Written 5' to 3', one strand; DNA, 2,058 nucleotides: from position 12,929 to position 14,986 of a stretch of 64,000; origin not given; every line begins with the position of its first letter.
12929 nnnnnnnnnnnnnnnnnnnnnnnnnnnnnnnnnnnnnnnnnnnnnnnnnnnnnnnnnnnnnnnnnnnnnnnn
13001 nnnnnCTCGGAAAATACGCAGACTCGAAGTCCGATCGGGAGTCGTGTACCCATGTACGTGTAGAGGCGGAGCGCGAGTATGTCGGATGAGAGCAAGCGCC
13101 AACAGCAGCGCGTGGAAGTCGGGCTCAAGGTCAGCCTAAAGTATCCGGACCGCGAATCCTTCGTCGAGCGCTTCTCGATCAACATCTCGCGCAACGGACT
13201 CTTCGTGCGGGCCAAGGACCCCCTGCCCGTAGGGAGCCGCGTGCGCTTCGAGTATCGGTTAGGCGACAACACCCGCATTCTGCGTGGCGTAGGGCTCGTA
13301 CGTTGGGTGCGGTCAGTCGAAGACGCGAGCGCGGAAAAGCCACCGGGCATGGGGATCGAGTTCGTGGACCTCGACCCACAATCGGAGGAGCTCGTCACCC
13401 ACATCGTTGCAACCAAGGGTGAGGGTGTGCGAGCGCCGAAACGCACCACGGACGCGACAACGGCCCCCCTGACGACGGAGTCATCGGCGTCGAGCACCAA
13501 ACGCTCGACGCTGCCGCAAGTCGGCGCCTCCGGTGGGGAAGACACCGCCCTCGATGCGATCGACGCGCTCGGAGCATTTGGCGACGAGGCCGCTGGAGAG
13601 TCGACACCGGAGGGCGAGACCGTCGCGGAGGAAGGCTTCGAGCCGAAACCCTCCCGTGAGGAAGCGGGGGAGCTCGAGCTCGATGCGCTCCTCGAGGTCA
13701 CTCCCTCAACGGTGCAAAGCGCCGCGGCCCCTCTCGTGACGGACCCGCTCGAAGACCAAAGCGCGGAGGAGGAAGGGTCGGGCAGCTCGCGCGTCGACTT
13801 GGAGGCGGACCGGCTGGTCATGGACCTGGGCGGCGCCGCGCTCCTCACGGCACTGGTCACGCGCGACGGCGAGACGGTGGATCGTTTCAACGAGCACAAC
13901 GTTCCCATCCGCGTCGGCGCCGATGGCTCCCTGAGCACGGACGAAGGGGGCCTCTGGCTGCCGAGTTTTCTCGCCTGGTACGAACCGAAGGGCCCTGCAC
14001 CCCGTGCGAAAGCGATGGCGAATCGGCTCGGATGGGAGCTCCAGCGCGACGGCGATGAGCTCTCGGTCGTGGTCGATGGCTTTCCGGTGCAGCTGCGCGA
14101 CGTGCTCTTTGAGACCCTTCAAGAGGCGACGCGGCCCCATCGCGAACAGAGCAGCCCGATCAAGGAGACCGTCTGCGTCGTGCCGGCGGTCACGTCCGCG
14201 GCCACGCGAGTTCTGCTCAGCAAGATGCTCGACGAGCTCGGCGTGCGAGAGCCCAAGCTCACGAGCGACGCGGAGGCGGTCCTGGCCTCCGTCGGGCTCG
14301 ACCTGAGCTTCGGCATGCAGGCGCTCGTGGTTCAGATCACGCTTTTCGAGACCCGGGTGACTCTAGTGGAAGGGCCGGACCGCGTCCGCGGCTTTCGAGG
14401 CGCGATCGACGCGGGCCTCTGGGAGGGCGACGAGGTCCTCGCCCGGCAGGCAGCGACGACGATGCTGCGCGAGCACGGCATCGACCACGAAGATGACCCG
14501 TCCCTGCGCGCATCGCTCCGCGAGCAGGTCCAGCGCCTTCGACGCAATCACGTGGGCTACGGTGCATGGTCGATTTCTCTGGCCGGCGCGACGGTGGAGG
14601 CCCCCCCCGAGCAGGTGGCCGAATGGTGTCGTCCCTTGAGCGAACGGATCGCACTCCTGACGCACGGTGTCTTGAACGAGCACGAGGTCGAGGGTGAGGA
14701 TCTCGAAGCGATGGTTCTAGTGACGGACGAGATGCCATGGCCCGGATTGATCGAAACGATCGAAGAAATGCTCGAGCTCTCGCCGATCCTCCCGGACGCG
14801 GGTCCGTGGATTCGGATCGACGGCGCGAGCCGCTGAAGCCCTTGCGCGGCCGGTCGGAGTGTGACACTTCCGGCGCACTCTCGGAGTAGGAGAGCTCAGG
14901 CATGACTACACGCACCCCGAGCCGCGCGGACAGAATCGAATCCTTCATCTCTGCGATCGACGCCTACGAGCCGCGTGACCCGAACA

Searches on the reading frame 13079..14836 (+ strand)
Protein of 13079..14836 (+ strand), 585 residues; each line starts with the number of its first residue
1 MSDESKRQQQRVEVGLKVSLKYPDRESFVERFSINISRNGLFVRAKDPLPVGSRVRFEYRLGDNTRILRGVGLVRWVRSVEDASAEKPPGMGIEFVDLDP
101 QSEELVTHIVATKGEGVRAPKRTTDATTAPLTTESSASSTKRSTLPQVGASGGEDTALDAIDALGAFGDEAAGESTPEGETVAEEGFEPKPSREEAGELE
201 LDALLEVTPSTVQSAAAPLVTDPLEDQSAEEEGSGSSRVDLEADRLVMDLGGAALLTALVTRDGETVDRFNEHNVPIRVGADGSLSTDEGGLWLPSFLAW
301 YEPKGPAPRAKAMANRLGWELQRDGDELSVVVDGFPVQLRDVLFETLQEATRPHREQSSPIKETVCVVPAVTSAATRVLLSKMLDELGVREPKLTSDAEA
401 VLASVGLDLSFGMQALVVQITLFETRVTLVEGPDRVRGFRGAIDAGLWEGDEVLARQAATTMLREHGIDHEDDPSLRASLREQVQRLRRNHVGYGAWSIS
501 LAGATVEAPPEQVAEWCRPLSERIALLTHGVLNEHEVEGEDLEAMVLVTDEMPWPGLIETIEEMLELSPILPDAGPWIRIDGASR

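Call 28: search_protein_families(library=pfam, proteins=[window:13079-14836:+], max_evalue=0.00001)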
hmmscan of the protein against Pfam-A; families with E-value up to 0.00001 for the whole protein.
window:13079-14836:+ (585 aa): 1 family
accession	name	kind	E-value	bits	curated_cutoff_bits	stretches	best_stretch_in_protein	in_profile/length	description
PF07238.19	PilZ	-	1.2e-13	51.7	22.5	1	6-110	2-100/102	PilZ domain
